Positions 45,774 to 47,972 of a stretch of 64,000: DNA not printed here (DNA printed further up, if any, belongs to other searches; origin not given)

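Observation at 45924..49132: TerB-N/TerB-C protein plus DUF2791/BrxD-like ATPase: a two-gene candidate defence or stress module lacking its usual helicase partner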

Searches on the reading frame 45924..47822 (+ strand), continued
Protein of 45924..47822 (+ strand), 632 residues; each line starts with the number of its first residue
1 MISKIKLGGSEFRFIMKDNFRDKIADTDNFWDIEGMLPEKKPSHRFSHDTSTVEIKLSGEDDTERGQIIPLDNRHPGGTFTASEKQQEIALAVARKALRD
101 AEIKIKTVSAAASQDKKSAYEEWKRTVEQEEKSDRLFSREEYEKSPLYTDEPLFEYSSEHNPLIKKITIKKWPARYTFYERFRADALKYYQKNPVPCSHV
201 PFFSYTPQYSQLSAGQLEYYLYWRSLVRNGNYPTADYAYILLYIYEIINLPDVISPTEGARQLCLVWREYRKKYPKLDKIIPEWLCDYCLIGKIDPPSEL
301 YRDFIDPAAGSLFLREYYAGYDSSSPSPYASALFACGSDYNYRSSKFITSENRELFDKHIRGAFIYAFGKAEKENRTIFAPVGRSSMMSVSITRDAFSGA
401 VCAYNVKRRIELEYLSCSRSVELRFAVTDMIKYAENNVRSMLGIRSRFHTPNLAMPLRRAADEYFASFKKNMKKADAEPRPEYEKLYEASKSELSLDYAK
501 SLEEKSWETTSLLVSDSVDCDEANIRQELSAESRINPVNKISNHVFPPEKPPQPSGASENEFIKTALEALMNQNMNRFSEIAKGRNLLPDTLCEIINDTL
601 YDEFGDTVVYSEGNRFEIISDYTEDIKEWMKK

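Call 65: fold_search(model_id=the predicted structure, library=pdb)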
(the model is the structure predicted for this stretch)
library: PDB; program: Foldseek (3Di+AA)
matches with E <= 10: 103; with E <= 0.001: 0
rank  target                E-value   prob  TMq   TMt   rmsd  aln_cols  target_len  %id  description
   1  4pzj                  2.9e-01  0.96  0.10  0.54   3.8        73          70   10  1.60 Angstrom resolution crystal structure of a transcriptional regulator of the LysR family from Eggerthella lenta DSM  (released 2014-04-23)
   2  4ihs_B                8.0e-01  0.75  0.09  0.43   4.4        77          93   14  Crystal Structure of BenM_DBD/catB site 1 DNA Complex (released 2013-07-10)
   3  4ihs_C                8.4e-01  0.75  0.09  0.44   4.4        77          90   14  Crystal Structure of BenM_DBD/catB site 1 DNA Complex (released 2013-07-10)
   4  4ihs_A                9.8e-01  0.80  0.09  0.46   3.8        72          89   11  Crystal Structure of BenM_DBD/catB site 1 DNA Complex (released 2013-07-10)
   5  5xxp_A                9.8e-01  0.77  0.10  0.47   4.1        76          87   14  Crystal structure of CbnR_DBD-DNA complex (released 2018-01-17)
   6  5y2v_C                9.8e-01  0.60  0.09  0.17   6.3        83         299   14  Strcutrue of the full-length CcmR complexed with 2-OG from Synechocystis PCC6803 (released 2017-12-27)
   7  3w6k_B                1.1e+00  0.35  0.08  0.39   6.6        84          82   17  Crystal structure of dimer of ScpB N-terminal domain complexed with ScpA peptide (released 2013-04-24)
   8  5y9s_C                1.1e+00  0.57  0.09  0.17   4.9        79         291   16  Crystal structure of VV2_1132, a LysR family transcriptional regulator (released 2018-03-28)
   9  5y2v_D                1.2e+00  0.57  0.09  0.17   4.8        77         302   16  Strcutrue of the full-length CcmR complexed with 2-OG from Synechocystis PCC6803 (released 2017-12-27)
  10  4iht_C                1.3e+00  0.72  0.09  0.47   3.8        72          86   11  Crystal Structure of BenM_DBD/benA site 1 DNA Complex (released 2013-07-10)
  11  7dwn_A                1.3e+00  0.75  0.10  0.19   3.6        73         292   18  Crystal structure of Vibrio fischeri DarR in complex with DNA reveals the transcriptional activation mechanism of LTTR (released 2021-07-07)
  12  2esn_D                1.3e+00  0.69  0.09  0.18   4.0        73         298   11  The crystal structure of probable transcriptional regulator PA0477 from Pseudomonas aeruginosa (released 2005-11-01)
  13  5y2v_B                1.4e+00  0.51  0.09  0.17   5.3        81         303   14  Strcutrue of the full-length CcmR complexed with 2-OG from Synechocystis PCC6803 (released 2017-12-27)
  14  2esn_A                1.5e+00  0.63  0.09  0.18   4.0        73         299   11  The crystal structure of probable transcriptional regulator PA0477 from Pseudomonas aeruginosa (released 2005-11-01)
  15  7d98_Q                1.6e+00  0.63  0.10  0.19   4.1        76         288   14  Crystal structure of full-length CbnR complexed with the target DNA complex (released 2021-03-10)
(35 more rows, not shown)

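Call 90: fold_search(model_id=the predicted structure, library=viral)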
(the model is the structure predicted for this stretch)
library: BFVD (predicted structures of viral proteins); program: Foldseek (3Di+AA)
matches with E <= 10: 76; with E <= 0.001: 0
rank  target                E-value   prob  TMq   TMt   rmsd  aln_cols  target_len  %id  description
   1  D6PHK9                1.1e-01  0.09  0.09  0.08  21.1       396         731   10  (no name in the UniProt tables at hand)
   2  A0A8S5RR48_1          2.5e-01  0.08  0.10  0.06  33.5       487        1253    9  RNA polymerase [Podoviridae sp. ctXdu7]
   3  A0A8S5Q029            5.1e-01  0.75  0.08  0.15   7.6        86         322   15  Transcriptional regulator [Siphoviridae sp. ctMOb8]
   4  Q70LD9                6.3e-01  0.08  0.06  0.18  17.6       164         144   13  Uncharacterized protein ORF144 [Acidianus filamentous virus 1 (isolate United States/Yellowstone)]
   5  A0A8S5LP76            7.8e-01  0.08  0.06  0.15  14.3       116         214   13  Uncharacterized protein [Siphoviridae sp. ctl0E3]
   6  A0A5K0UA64            8.6e-01  0.05  0.10  0.05  26.5       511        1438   11  Cullin family profile domain-containing protein [Yasminevirus sp. GU-2018]
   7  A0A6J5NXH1            9.0e-01  0.03  0.09  0.10  39.5       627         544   12  Uncharacterized protein [uncultured Caudovirales phage]
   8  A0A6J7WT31            1.1e+00  0.07  0.08  0.19  13.5       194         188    7  Gp6 domain containing protein [uncultured Caudovirales phage]
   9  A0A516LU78            1.2e+00  0.09  0.09  0.24  14.0       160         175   10  (no name in the UniProt tables at hand)
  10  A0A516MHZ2            1.4e+00  0.57  0.09  0.40   4.9        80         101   11  (no name in the UniProt tables at hand)
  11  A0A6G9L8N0            1.4e+00  0.04  0.08  0.14  20.4       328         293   12  Phosphoprotein [Peach virus 1]
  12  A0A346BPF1            1.4e+00  0.02  0.06  0.10  29.4       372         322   14  (no name in the UniProt tables at hand)
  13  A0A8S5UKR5            1.4e+00  0.02  0.06  0.13  28.0       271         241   14  Small Terminase [Myoviridae sp. ctQf419]
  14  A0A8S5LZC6            1.7e+00  0.84  0.07  0.76   1.6        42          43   21  TerB-C domain (Fragment) [Siphoviridae sp. ctCsv15]
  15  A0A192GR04            1.9e+00  0.04  0.07  0.12  30.2       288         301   14  Uncharacterized protein [Esocid herpesvirus 1]
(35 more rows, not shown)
